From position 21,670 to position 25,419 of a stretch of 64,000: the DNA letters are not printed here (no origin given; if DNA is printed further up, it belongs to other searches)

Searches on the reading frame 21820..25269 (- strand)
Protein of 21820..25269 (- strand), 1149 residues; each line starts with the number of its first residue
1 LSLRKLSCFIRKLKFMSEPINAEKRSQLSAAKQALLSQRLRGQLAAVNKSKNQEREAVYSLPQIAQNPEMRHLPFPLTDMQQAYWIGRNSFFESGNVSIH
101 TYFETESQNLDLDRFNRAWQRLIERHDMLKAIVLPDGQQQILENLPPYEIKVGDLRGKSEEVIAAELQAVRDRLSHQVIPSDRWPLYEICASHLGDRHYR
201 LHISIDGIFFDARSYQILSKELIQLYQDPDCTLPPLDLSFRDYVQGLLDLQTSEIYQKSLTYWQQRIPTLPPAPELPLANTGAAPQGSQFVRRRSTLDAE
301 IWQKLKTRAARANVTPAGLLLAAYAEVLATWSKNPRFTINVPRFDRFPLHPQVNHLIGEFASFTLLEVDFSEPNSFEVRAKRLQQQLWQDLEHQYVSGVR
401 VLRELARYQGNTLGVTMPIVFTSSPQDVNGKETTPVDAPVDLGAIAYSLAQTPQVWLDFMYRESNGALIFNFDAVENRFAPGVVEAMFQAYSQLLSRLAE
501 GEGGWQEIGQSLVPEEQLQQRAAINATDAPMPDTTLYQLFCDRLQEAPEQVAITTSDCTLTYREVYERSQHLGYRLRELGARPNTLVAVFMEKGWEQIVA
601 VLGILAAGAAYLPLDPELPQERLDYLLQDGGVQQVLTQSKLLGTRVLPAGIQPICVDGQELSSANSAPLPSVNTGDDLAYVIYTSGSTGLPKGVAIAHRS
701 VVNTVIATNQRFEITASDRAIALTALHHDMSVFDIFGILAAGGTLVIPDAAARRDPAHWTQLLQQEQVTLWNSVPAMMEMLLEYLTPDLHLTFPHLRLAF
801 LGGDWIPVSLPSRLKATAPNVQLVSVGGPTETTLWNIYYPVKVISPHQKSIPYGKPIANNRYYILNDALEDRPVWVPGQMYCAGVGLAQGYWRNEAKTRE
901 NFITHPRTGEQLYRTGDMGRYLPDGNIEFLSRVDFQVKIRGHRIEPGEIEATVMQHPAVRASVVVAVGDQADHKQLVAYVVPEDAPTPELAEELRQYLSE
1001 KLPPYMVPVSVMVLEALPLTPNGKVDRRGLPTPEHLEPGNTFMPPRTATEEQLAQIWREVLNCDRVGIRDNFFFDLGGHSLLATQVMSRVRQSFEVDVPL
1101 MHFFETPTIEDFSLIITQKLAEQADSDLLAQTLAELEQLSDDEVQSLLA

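Call 6: search_protein_families(library=pfam, proteins=[window:21820-25269:-])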
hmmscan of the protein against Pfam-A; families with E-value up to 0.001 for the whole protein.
window:21820-25269:- (1149 aa): 4 families
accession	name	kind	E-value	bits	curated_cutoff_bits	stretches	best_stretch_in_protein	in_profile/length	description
PF00501.34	AMP-binding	-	4.3e-86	289.6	29.9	1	543-892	4-384/384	AMP-binding enzyme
PF00668.25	Condensation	-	3.2e-39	135.3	30.6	1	76-500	6-435/456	Condensation domain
PF13193.12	AMP-binding_C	-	1.9e-17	64.4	24.5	1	948-1024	1-76/76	AMP-binding enzyme C-terminal domain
PF00550.31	PP-binding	-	6.9e-15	55.5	20.8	1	1051-1113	1-64/67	Phosphopantetheine attachment site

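Call 20: search_protein_families(library=ncbifam, proteins=[window:21820-25269:-], max_evalue=0.00001)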
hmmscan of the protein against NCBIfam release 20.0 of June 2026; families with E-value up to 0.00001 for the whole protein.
window:21820-25269:- (1149 aa): 104 families (the best 25 are shown)
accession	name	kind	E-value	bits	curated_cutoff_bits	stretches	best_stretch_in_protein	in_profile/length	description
NF004282.0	PRK05691.1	subfamily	4.3e-170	567.3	4090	1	77-1118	678-1707/4334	non-ribosomal peptide synthase/polyketide synthase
TIGR01733.1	AA-adenyl-dom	subfamily_domain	1.8e-126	422.3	317.4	1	561-964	1-409/409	amino acid adenylation domain-containing protein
NF047350.1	aureusi_NRPS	equivalog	3.2e-125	419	2500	1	512-1120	390-979/2373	aureusimine non-ribosomal peptide synthetase AusA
NF041803.1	NRPS_SolG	exception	4.5e-120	402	2200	1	518-1113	544-1152/1163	solanimycin non-ribosomal peptide synthetase SolG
NF038078.1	NRPS_MxcG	equivalog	1.3e-114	383.9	2300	1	75-1143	5-1068/1442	myxochelin non-ribosomal peptide synthetase MxcG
NF007605.2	PRK10252.1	equivalog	8e-112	374.8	2400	1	201-1124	136-1049/1292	enterobactin non-ribosomal peptide synthetase EntF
TIGR03443.1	alpha_am_amid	equivalog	1.6e-82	277.6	1030.1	4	989-1123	781-924/1390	L-aminoadipate-semialdehyde dehydrogenase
NF003417.0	PRK04813.1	subfamily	2.1e-80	270.7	476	1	545-1030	14-499/505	D-alanine--poly(phosphoribitol) ligase subunit DltA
TIGR01734.1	D-ala-DACP-lig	equivalog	5.3e-73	246.3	559.85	1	545-1030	11-498/504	D-alanine--poly(phosphoribitol) ligase subunit DltA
NF004837.0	PRK06187.1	subfamily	6.2e-72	242.5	476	2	674-1030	168-518/531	long-chain-fatty-acid--CoA ligase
TIGR03098.1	ligase_PEP_1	hypoth_equivalog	1.6e-66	224.9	592.35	1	536-1030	2-514/517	acyl-CoA ligase (AMP-forming), exosortase A system-associated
NF006181.0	PRK08314.1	subfamily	1.1e-55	188.9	705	2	660-1032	188-552/563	long-chain-fatty-acid--CoA ligase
TIGR01923.1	menE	equivalog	9e-46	156.6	330.15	1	561-1028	1-440/442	o-succinylbenzoate--CoA ligase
NF052269.1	Staph_lig_FadD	equivalog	6.8e-45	153.3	650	1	552-1029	18-488/499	long-chain-fatty-acid--CoA ligase FadD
NF004511.1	PRK05852.1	equivalog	9.5e-45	153.2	650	1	543-1029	8-499/505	FadD7 family fatty acid--CoA ligase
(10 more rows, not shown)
